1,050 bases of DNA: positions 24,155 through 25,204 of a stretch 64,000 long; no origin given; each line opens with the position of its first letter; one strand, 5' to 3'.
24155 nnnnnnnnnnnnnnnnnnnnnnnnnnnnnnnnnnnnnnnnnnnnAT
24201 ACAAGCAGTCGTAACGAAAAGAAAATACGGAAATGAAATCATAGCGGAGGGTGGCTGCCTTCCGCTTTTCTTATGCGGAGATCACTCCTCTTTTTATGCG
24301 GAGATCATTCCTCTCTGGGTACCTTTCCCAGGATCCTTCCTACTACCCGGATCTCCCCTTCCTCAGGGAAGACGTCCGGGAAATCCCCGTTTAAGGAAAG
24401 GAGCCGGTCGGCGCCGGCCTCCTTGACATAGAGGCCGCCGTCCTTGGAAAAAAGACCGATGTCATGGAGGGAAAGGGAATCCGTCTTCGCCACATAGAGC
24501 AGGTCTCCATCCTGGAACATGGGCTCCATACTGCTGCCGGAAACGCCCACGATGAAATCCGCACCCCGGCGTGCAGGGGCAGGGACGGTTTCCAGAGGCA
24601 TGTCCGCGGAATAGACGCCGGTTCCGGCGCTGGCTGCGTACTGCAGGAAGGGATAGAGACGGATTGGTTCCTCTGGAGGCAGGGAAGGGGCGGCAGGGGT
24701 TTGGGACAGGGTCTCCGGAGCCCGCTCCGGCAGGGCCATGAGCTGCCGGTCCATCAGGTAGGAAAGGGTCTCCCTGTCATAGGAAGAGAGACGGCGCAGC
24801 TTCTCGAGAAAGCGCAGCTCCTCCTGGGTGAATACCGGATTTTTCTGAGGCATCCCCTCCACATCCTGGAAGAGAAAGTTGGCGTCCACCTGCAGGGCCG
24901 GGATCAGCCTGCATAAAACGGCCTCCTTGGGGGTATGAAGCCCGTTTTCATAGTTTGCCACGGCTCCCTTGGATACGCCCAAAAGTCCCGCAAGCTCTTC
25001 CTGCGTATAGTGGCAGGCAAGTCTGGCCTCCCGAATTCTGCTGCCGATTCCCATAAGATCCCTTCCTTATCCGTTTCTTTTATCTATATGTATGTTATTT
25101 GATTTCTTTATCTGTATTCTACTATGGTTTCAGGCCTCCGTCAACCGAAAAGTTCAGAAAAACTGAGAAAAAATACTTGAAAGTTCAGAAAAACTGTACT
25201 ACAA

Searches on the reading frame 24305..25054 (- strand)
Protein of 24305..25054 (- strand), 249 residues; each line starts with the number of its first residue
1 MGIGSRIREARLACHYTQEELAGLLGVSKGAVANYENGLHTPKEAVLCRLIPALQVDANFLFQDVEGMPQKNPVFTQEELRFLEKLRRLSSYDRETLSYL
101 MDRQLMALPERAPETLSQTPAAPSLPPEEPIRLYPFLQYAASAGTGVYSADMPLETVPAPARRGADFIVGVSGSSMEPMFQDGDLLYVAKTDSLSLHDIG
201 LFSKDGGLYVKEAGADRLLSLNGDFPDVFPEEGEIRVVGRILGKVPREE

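Call 90: search_protein_families(library=pfam, proteins=[window:24305-25054:-], max_evalue=0.001)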
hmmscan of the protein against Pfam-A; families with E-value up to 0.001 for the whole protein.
window:24305-25054:- (249 aa): 4 families
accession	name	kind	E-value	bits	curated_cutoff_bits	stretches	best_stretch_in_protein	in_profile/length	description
PF00717.28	Peptidase_S24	-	4e-11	43.1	23.3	1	142-241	7-115/116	Peptidase S24-like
PF01381.28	HTH_3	-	4.2e-11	43.1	23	1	7-59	1-53/55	Helix-turn-helix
PF13560.12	HTH_31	-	4.4e-11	43.4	27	1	4-57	3-57/64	Helix-turn-helix domain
PF12844.13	HTH_19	-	9.1e-06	25.9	30.2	1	4-64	1-61/64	Helix-turn-helix domain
